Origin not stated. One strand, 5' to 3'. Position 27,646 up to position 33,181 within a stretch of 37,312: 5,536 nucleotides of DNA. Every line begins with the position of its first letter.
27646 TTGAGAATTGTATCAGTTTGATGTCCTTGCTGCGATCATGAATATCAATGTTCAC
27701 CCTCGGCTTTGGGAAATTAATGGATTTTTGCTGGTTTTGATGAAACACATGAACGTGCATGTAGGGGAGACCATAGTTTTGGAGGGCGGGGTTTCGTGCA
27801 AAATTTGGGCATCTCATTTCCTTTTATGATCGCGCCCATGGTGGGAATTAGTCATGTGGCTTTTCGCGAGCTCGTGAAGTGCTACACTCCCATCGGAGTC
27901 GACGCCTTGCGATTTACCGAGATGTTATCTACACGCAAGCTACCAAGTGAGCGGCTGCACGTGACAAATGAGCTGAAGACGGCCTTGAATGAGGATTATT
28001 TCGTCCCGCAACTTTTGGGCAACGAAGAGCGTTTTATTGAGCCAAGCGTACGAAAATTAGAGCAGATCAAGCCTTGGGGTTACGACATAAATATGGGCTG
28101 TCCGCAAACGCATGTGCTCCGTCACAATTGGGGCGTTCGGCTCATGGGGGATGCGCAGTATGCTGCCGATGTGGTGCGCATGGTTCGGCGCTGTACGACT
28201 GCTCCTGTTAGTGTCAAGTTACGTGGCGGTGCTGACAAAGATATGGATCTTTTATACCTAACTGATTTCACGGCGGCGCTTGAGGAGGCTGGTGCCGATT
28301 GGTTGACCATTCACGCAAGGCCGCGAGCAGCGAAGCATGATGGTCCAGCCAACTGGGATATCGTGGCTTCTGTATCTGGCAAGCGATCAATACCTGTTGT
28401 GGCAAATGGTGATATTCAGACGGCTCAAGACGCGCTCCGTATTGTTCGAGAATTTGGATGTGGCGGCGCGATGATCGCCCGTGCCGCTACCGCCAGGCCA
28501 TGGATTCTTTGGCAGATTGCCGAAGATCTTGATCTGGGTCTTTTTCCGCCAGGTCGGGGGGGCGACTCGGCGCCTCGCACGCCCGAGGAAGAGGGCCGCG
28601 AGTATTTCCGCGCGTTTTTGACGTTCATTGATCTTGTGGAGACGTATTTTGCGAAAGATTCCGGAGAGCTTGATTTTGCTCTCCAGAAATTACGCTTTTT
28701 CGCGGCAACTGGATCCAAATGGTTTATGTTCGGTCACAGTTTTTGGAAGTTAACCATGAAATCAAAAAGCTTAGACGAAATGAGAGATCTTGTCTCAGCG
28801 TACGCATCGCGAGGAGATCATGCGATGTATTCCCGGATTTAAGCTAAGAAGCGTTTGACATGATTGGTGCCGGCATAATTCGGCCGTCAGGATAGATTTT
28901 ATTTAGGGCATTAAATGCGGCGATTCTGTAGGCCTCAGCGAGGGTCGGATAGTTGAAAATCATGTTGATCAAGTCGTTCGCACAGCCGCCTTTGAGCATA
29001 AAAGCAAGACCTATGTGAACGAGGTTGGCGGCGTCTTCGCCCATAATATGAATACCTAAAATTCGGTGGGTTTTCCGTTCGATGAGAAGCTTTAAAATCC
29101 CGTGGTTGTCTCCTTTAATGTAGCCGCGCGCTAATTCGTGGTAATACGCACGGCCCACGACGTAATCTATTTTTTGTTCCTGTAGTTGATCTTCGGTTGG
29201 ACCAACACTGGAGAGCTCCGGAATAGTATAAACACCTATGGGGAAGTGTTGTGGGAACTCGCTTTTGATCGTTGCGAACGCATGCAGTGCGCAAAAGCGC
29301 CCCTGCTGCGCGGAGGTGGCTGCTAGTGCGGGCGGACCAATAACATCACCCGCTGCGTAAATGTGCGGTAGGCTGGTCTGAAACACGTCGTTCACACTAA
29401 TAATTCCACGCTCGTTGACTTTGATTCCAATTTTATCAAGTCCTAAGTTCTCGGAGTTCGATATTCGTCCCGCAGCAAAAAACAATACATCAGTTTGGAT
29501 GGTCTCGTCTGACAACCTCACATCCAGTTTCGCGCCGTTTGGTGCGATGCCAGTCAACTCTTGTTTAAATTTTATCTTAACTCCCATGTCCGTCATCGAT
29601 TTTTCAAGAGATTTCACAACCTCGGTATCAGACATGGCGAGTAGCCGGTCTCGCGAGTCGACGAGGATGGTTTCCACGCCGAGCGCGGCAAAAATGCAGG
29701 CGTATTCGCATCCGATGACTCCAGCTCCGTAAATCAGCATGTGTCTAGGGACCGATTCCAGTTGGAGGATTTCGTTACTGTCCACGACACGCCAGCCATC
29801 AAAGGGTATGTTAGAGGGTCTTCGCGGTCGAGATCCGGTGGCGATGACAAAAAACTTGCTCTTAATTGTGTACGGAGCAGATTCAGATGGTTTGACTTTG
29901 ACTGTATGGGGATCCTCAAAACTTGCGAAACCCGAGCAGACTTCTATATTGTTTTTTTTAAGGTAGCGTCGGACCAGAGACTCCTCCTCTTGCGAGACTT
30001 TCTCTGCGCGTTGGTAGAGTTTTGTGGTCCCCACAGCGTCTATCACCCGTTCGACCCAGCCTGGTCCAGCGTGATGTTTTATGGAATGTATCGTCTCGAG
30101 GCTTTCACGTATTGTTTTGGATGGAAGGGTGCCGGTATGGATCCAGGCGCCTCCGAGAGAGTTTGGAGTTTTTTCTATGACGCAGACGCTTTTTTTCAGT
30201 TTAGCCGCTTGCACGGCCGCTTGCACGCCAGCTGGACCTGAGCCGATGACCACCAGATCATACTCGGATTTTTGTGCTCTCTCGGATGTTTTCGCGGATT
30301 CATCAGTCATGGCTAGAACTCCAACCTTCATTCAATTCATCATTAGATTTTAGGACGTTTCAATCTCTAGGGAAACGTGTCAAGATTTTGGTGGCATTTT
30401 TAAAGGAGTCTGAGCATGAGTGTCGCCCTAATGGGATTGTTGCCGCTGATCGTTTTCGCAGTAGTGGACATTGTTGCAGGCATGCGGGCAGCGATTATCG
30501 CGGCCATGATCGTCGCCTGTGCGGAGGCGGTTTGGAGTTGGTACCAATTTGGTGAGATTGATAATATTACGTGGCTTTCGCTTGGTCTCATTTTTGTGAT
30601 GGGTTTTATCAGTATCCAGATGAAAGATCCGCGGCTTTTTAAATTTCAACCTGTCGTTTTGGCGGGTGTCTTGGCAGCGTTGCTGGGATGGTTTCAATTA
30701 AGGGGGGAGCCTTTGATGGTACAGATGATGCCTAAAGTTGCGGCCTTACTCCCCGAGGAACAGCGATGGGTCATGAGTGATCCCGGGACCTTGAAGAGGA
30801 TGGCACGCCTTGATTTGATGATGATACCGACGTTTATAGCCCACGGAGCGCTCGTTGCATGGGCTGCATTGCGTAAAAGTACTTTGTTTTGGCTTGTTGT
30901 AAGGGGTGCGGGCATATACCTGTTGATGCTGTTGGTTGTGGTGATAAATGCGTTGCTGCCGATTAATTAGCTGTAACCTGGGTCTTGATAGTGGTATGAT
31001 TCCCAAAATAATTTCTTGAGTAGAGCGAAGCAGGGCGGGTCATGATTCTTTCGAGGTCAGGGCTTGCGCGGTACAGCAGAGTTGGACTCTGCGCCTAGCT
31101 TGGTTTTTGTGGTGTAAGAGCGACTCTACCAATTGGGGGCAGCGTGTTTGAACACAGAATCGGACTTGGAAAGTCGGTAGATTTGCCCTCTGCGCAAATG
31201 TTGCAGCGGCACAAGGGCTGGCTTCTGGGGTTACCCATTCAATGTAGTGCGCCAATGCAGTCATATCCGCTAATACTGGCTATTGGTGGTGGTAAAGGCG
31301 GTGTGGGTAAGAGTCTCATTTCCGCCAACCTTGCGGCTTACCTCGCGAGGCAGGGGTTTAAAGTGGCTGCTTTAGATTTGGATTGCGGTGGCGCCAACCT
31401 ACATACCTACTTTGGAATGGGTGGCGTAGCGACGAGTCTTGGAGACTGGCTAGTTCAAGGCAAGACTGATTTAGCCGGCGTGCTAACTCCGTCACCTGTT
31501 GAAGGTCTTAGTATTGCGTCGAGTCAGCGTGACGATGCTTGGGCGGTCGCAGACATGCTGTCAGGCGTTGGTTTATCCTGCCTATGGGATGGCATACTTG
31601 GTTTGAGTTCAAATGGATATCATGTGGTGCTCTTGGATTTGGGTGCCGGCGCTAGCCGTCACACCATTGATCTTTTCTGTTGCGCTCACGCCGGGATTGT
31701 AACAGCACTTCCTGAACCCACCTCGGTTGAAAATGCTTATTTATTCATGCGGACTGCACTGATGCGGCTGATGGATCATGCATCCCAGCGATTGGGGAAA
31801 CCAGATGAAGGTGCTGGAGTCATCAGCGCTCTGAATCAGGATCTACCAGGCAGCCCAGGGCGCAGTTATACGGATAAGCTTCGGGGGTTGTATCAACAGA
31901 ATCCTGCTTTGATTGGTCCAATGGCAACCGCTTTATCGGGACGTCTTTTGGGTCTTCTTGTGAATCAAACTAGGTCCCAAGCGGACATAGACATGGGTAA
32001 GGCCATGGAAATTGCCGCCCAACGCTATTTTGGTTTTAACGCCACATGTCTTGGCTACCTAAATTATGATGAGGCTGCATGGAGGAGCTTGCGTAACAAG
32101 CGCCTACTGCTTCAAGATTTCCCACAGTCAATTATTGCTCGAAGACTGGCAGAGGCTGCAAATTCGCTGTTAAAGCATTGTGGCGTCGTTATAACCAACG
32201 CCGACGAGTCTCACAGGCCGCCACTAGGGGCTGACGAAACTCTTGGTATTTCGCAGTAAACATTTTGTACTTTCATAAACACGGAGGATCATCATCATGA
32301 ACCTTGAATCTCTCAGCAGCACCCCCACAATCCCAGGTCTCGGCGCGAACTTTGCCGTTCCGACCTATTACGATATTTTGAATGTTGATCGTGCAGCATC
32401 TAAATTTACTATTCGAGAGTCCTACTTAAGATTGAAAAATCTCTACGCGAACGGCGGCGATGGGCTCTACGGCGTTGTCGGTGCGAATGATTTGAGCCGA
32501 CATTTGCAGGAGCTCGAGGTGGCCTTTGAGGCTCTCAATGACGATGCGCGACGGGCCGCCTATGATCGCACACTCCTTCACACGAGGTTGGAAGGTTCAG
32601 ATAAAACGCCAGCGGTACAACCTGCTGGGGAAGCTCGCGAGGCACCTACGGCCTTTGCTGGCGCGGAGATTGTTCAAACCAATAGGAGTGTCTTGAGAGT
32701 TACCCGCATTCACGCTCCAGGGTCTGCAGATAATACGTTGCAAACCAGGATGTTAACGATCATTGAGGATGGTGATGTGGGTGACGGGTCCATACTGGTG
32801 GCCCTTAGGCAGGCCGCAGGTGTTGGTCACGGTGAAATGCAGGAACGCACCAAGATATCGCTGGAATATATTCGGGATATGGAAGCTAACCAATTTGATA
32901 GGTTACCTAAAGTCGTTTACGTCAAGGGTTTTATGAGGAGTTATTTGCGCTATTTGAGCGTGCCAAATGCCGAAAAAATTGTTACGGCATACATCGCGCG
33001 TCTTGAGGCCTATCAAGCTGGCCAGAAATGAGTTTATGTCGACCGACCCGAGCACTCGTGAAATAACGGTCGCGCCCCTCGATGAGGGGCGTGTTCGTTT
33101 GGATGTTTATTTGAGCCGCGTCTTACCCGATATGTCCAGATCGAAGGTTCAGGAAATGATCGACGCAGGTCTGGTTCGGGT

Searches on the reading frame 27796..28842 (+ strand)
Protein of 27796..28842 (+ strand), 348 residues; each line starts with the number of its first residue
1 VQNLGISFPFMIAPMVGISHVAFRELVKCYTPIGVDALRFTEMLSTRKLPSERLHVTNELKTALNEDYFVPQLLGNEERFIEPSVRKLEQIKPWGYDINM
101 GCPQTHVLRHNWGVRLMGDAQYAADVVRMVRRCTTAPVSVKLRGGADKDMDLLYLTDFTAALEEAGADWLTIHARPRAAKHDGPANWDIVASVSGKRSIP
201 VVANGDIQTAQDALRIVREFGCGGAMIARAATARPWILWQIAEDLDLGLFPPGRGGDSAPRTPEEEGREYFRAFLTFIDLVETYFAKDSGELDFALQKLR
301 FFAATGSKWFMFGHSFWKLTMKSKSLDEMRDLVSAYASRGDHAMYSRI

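Call 33: search_protein_families(library=pfam, proteins=[window:27796-28842:+], max_evalue=0.0001)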
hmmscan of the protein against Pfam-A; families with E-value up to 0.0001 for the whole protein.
window:27796-28842:+ (348 aa): 1 family
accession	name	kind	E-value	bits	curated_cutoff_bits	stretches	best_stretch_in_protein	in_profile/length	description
PF01207.24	Dus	-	1.3e-50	172.7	20.4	1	11-242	1-227/311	Dihydrouridine synthase (Dus)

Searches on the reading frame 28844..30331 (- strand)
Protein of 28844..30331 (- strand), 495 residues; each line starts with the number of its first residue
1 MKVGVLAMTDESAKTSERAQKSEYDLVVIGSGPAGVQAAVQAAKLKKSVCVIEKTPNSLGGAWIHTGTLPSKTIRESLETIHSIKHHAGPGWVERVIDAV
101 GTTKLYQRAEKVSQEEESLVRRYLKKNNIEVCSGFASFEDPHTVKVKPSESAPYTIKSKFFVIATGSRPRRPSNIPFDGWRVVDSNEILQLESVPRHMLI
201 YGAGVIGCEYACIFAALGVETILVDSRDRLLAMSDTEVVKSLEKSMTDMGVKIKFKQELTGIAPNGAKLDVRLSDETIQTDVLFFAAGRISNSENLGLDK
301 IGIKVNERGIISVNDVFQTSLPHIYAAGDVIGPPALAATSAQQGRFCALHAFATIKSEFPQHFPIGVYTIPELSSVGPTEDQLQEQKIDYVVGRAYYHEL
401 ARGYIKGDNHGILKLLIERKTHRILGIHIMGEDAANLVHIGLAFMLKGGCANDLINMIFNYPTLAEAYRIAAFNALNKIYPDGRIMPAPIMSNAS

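Call 33: search_protein_families(library=pfam, proteins=[window:28844-30331:-], max_evalue=0.0001)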
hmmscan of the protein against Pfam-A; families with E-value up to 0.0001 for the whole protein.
window:28844-30331:- (495 aa): 12 families
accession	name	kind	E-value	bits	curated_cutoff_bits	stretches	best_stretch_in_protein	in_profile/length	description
PF07992.20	Pyr_redox_2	-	4.4e-62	210.6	26.1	1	24-344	1-291/291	Pyridine nucleotide-disulphide oxidoreductase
PF02852.28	Pyr_redox_dim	-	1.3e-25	90.1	25.3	1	364-470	2-108/110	Pyridine nucleotide-disulphide oxidoreductase, dimerisation domain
PF00070.33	Pyr_redox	-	2.2e-22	79.8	22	1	197-274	1-80/82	Pyridine nucleotide-disulphide oxidoreductase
PF03486.20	HI0933_like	-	5.8e-12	46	50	1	25-57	2-34/244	HI0933-like protein Rossmann domain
PF13738.12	Pyr_redox_3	-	1.6e-11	44.5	30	1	27-328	1-305/305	Pyridine nucleotide-disulphide oxidoreductase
PF12831.13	FAD_oxidored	-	3.1e-10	40.4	27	1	25-73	1-48/416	FAD dependent oxidoreductase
PF01266.30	DAO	-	2.1e-08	34.5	27.9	0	25-82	1-72/353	FAD dependent oxidoreductase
PF01134.28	GIDA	-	1.5e-07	31.3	22.1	0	25-60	1-36/391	Glucose inhibited division protein A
PF13450.12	NAD_binding_8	-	2.4e-07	31.4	21.9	0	28-63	1-35/68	NAD(P)-binding Rossmann-like domain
PF00890.30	FAD_binding_2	-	3.2e-07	30.3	20.4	1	25-65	1-48/414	FAD binding domain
PF01262.27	AlaDh_PNT_C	-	4.4e-06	26.7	23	0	26-59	31-64/214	Alanine dehydrogenase/PNT, C-terminal domain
PF01946.23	Thi4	-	5e-05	23.1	26.2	0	18-69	12-63/235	Thi4 family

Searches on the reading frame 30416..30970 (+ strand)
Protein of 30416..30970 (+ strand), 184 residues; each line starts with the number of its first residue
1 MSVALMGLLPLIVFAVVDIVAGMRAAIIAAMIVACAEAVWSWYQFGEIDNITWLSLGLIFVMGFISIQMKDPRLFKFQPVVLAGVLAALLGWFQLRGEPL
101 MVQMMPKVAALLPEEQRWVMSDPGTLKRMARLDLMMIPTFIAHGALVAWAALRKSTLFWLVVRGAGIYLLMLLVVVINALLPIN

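Call 33: search_protein_families(library=pfam, proteins=[window:30416-30970:+], max_evalue=0.0001)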
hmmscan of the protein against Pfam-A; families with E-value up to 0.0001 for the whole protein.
window:30416-30970:+ (184 aa): 1 family
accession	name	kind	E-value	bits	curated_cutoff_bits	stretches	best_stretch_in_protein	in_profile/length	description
PF04279.20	IspA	-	8.1e-15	55.9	28.7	1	5-180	4-167/176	Intracellular septation protein A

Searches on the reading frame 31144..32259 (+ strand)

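Call 33: search_protein_families(library=pfam, proteins=[window:31144-32259:+], max_evalue=0.0001)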
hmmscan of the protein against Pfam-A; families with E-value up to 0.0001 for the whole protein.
window:31144-32259:+ (371 aa): 4 families
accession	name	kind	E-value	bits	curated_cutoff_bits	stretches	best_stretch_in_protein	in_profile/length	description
PF01656.29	CbiA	-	6.3e-16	58.9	25.4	1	46-319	2-122/125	CobQ/CobB/MinD/ParA nucleotide binding domain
PF10609.15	ParA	-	7.7e-12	45.6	27.1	1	44-94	5-55/246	NUBPL iron-transfer P-loop NTPase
PF13614.12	AAA_31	-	9.8e-09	35.8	27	1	44-197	3-156/177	AAA domain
PF09140.17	MipZ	-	3.3e-07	30.3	20.7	1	45-91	3-49/262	ATPase MipZ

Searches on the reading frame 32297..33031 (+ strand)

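Call 33: search_protein_families(library=pfam, proteins=[window:32297-33031:+], max_evalue=0.0001)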
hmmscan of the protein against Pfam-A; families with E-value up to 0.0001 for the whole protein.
window:32297-33031:+ (244 aa): 2 families
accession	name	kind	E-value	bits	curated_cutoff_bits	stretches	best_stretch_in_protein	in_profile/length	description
PF13413.12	HTH_25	-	3.7e-16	59.1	24.6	1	167-225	2-60/62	Helix-turn-helix domain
PF00226.36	DnaJ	-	1.2e-06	29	27.8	0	23-48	1-26/63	DnaJ domain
